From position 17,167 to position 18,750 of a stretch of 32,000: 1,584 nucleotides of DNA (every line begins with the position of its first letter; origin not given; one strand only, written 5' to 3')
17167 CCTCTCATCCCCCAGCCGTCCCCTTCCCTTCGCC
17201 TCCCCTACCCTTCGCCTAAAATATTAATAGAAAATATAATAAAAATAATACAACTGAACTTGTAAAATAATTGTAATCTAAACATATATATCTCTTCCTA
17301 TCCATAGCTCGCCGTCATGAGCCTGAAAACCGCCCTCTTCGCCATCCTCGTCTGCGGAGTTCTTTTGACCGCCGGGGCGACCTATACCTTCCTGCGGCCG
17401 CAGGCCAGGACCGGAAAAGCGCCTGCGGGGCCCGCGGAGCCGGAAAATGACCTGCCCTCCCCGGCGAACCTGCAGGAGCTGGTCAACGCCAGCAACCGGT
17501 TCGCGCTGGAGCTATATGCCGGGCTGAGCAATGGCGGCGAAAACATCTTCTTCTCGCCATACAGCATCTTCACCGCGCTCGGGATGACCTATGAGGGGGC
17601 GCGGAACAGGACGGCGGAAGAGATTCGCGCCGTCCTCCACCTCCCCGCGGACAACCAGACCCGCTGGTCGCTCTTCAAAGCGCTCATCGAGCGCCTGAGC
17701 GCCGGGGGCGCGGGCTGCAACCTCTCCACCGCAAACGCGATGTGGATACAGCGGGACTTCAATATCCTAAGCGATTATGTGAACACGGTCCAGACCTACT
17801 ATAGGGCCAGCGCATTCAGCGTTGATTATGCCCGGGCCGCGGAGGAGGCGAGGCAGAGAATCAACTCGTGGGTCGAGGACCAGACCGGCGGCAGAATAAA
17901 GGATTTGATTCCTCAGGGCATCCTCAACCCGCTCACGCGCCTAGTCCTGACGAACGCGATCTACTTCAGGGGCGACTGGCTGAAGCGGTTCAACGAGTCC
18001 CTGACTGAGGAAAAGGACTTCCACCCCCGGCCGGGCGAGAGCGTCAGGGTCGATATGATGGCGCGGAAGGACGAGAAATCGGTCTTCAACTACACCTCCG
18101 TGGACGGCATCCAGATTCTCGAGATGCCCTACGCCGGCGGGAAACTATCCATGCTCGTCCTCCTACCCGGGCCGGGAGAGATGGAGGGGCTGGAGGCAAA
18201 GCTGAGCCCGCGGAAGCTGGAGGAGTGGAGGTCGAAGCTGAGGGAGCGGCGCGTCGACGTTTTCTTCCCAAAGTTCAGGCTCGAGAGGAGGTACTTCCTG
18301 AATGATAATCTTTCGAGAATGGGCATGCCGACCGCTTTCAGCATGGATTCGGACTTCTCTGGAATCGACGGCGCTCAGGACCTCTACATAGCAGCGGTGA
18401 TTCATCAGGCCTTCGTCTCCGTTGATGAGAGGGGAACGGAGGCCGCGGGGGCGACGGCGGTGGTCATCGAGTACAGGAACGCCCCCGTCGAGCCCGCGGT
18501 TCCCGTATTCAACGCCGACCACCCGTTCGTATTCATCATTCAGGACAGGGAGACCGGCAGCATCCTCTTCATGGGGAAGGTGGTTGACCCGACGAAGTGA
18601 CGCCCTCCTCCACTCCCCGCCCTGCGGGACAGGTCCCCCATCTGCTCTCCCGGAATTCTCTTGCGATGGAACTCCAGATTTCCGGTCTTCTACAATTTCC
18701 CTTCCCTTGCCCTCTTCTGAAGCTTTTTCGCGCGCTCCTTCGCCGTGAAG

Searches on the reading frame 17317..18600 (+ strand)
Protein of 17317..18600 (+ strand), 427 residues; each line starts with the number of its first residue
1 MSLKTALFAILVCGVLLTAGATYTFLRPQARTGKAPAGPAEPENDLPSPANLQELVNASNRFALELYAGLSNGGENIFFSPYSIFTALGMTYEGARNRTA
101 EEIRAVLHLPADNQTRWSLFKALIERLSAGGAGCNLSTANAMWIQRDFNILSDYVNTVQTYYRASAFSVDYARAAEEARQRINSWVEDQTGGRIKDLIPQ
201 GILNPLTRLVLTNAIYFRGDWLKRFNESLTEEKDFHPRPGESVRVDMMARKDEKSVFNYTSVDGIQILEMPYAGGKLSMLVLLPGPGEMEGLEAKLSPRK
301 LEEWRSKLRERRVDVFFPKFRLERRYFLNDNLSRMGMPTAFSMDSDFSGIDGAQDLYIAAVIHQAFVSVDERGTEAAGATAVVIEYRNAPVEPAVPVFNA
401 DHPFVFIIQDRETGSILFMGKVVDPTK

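Call 67: search_protein_families(library=pfam, proteins=[window:17317-18600:+], max_evalue=0.01)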
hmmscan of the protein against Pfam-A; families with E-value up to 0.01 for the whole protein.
window:17317-18600:+ (427 aa): 1 family
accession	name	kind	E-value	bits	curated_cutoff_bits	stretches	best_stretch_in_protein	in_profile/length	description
PF00079.25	Serpin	-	1.2e-118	397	27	1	58-425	2-370/370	Serpin (serine protease inhibitor)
